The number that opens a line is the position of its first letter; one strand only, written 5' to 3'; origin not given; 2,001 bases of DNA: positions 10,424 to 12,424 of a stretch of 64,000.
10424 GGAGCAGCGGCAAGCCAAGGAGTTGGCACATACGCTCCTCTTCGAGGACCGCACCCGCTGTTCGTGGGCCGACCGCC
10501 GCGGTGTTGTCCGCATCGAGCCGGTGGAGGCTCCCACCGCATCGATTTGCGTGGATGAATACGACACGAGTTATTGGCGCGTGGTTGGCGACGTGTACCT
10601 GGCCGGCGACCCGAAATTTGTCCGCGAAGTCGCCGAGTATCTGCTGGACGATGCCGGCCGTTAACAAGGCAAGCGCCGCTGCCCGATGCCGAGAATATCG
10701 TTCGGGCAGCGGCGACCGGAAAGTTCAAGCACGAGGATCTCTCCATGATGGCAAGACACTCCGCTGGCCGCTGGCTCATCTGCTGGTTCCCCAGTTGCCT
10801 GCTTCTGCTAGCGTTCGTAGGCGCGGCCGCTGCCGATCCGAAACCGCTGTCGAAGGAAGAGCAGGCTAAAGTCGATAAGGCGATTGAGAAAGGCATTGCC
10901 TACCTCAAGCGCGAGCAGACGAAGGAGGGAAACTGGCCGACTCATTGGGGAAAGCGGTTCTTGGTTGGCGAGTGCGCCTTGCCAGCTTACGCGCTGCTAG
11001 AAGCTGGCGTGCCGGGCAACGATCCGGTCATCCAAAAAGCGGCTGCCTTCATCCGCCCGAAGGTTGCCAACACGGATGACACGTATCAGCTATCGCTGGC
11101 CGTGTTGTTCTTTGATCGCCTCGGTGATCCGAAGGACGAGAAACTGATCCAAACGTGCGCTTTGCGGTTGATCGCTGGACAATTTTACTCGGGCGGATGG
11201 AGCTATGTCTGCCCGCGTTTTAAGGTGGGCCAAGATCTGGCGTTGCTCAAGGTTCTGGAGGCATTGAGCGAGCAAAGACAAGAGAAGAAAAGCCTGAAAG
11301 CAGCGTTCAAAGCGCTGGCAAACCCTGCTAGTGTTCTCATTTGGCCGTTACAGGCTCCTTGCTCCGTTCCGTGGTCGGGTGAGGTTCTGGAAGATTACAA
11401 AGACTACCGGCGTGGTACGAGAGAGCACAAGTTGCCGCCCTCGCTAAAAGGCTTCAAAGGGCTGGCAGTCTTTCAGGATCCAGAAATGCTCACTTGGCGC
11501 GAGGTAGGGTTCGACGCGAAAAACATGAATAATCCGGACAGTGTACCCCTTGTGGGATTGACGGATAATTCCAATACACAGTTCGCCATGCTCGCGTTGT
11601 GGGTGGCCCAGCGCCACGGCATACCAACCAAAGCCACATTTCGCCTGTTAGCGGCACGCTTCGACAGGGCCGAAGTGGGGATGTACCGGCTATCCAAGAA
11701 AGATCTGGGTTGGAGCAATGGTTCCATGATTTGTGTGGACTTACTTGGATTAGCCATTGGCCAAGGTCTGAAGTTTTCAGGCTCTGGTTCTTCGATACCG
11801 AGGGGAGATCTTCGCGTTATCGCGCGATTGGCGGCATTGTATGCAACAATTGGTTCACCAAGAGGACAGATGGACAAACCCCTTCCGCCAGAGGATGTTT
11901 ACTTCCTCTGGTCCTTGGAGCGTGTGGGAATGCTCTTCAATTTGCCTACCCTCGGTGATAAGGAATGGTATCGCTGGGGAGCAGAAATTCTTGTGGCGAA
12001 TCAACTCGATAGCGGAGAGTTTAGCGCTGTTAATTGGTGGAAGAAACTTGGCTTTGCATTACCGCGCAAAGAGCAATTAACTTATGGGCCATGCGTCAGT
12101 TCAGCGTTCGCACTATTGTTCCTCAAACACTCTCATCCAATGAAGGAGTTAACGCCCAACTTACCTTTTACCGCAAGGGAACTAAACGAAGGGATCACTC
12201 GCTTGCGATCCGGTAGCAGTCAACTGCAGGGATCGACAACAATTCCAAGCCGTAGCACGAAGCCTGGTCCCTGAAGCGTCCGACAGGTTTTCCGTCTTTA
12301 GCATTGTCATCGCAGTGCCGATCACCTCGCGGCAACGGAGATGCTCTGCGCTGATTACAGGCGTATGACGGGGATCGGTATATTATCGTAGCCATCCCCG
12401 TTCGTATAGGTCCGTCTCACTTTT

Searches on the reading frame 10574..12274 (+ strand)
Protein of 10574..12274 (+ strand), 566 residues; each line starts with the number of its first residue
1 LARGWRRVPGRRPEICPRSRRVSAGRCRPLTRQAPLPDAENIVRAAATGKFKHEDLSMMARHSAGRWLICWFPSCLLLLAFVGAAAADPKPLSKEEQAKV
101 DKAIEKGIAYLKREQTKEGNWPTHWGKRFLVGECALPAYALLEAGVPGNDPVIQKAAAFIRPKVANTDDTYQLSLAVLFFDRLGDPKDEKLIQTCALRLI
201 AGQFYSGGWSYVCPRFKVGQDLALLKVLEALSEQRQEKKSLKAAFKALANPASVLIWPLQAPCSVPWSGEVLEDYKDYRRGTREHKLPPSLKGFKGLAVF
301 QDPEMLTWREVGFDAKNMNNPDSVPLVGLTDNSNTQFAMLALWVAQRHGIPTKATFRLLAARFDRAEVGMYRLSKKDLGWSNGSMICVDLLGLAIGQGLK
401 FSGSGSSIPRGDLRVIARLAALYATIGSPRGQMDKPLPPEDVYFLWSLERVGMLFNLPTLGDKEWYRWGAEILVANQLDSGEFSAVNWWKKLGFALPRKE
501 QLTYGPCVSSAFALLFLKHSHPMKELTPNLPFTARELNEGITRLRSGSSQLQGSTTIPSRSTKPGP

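Call 40: search_protein_families(library=pfam, proteins=[window:10574-12274:+], max_evalue=0.001)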
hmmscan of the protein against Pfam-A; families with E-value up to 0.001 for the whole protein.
window:10574-12274:+ (566 aa): 2 families
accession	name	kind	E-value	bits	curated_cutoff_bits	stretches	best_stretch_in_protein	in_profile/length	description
PF13243.12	SQHop_cyclase_C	-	1e-07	31.7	26.1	1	93-167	150-222/319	Squalene-hopene cyclase C-terminal domain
PF13249.12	SQHop_cyclase_N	-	0.00016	21.4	26.2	1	102-161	45-104/291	Squalene-hopene cyclase N-terminal domain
